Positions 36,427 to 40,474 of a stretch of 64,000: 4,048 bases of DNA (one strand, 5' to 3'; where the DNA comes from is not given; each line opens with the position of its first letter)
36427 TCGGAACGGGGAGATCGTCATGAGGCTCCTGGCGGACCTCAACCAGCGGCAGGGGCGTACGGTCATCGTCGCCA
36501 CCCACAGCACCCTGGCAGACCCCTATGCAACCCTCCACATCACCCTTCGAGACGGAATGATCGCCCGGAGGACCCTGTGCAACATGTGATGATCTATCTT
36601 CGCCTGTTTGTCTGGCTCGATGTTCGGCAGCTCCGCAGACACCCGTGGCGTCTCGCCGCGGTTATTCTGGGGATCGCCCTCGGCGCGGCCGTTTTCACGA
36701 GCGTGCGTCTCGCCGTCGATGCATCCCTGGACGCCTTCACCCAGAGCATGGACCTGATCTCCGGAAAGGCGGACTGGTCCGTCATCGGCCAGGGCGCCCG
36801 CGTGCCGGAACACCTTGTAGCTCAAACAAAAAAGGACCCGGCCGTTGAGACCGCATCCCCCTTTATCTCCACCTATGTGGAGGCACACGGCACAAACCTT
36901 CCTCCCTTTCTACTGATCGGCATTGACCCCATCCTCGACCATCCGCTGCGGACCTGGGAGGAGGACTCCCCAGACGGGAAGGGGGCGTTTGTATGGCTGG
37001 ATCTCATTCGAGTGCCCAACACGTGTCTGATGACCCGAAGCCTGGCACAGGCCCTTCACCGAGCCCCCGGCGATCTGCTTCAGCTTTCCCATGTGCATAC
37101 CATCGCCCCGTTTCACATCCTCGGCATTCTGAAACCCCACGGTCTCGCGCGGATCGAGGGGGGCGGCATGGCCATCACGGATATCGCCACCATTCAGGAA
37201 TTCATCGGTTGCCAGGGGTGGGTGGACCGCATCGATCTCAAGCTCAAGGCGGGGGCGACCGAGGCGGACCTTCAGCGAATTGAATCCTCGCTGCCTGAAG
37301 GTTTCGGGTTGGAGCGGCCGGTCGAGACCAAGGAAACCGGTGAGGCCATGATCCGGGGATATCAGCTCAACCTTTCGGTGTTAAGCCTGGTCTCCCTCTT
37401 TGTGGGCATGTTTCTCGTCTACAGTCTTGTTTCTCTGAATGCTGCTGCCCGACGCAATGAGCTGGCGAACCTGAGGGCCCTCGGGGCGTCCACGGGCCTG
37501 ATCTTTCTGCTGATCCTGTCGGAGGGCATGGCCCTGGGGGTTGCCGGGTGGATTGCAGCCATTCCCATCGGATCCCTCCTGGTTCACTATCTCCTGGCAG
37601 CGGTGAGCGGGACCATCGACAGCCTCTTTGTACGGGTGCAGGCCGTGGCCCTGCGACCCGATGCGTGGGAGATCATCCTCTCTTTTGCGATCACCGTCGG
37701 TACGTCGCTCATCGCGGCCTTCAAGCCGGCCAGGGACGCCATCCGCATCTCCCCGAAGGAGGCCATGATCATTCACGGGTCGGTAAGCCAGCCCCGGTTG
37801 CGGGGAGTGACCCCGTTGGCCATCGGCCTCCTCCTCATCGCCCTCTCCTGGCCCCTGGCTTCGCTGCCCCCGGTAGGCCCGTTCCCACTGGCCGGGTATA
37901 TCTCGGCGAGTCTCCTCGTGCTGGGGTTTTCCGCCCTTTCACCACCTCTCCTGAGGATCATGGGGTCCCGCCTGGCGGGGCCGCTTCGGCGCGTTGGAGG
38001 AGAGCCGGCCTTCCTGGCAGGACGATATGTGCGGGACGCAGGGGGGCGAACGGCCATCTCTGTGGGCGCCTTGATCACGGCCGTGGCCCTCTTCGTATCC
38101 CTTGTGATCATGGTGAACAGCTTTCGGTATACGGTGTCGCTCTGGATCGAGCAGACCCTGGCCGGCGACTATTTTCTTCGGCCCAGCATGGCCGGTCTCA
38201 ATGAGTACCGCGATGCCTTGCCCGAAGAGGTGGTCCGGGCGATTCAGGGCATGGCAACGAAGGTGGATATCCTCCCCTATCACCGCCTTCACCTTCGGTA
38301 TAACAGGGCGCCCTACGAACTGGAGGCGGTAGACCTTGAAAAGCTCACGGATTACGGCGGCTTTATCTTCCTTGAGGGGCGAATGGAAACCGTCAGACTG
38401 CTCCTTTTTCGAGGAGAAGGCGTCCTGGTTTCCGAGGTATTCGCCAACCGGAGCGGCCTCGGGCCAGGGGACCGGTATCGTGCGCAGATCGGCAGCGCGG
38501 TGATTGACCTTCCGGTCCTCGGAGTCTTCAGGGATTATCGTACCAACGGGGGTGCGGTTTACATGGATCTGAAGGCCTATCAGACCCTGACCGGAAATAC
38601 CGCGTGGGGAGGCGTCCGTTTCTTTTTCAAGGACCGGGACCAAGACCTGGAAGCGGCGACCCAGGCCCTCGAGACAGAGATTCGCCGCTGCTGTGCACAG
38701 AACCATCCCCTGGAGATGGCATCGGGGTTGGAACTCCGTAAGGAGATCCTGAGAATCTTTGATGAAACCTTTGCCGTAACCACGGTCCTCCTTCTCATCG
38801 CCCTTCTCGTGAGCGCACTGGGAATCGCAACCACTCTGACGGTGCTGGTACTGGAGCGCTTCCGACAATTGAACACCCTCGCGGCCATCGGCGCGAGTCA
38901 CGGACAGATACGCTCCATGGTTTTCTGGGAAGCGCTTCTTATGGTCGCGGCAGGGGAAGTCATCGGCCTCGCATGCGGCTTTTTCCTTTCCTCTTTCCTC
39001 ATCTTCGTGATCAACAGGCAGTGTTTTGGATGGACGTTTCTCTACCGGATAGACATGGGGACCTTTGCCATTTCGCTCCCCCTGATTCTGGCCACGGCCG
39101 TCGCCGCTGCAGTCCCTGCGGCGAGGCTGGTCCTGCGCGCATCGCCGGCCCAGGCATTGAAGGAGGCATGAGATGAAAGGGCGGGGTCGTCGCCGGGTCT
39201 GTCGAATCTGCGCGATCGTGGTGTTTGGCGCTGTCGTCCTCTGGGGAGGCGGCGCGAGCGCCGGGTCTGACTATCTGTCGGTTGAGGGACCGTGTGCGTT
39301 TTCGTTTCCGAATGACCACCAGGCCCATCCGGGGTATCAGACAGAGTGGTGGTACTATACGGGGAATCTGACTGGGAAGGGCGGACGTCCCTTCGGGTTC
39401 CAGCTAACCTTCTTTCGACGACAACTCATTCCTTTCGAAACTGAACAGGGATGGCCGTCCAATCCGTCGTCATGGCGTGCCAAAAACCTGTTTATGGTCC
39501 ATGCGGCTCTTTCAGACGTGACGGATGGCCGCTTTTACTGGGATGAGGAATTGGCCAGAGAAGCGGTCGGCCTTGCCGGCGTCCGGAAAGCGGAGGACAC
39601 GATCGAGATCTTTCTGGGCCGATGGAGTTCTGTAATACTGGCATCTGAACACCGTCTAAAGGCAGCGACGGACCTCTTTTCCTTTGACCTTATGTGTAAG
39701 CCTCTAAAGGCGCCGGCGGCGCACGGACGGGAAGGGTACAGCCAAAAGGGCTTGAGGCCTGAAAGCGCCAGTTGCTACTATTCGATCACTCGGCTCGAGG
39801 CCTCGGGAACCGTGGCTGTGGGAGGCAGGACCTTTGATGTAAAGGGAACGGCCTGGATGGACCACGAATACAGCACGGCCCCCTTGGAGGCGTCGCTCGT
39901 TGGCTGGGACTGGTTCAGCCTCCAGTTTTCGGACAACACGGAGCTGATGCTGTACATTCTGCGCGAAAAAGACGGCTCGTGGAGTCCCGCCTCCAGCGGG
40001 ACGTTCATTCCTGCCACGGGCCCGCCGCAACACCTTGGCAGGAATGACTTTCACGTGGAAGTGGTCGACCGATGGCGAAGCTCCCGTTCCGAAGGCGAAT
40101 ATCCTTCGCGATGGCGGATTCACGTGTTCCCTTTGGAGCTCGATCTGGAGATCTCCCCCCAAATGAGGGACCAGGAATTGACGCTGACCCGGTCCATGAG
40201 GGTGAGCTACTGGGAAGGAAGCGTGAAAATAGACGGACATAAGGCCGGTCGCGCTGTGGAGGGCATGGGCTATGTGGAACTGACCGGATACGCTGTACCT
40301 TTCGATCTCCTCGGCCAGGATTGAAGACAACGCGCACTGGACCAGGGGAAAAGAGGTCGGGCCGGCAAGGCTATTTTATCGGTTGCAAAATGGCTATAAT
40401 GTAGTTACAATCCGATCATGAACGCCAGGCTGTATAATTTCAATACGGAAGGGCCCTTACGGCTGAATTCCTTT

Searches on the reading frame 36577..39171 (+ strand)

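Call 55: search_protein_families(library=pfam, proteins=[window:36577-39171:+], max_evalue=0.00001)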
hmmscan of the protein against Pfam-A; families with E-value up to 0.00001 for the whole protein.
window:36577-39171:+ (864 aa): 2 families
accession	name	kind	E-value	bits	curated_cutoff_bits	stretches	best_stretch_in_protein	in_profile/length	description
PF02687.27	FtsX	-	9.6e-24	84.2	25.5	2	737-857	2-120/120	FtsX-like permease C-terminal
PF12704.14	MacB_PCD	-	1.4e-20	74.9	27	2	28-233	3-201/207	MacB-like periplasmic core domain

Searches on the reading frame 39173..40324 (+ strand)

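Call 55: search_protein_families(library=pfam, proteins=[window:39173-40324:+], max_evalue=0.00001)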
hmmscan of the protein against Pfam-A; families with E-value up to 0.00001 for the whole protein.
window:39173-40324:+ (383 aa): 2 families
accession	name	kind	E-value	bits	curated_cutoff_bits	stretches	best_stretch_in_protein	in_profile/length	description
PF07143.17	CrtC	-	4.1e-53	180.9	22.5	1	57-235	1-168/168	CrtC N-terminal lipocalin domain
PF17186.10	Lipocalin_9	-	1.4e-41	142.2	26.2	1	239-373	2-131/131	Lipocalin-like domain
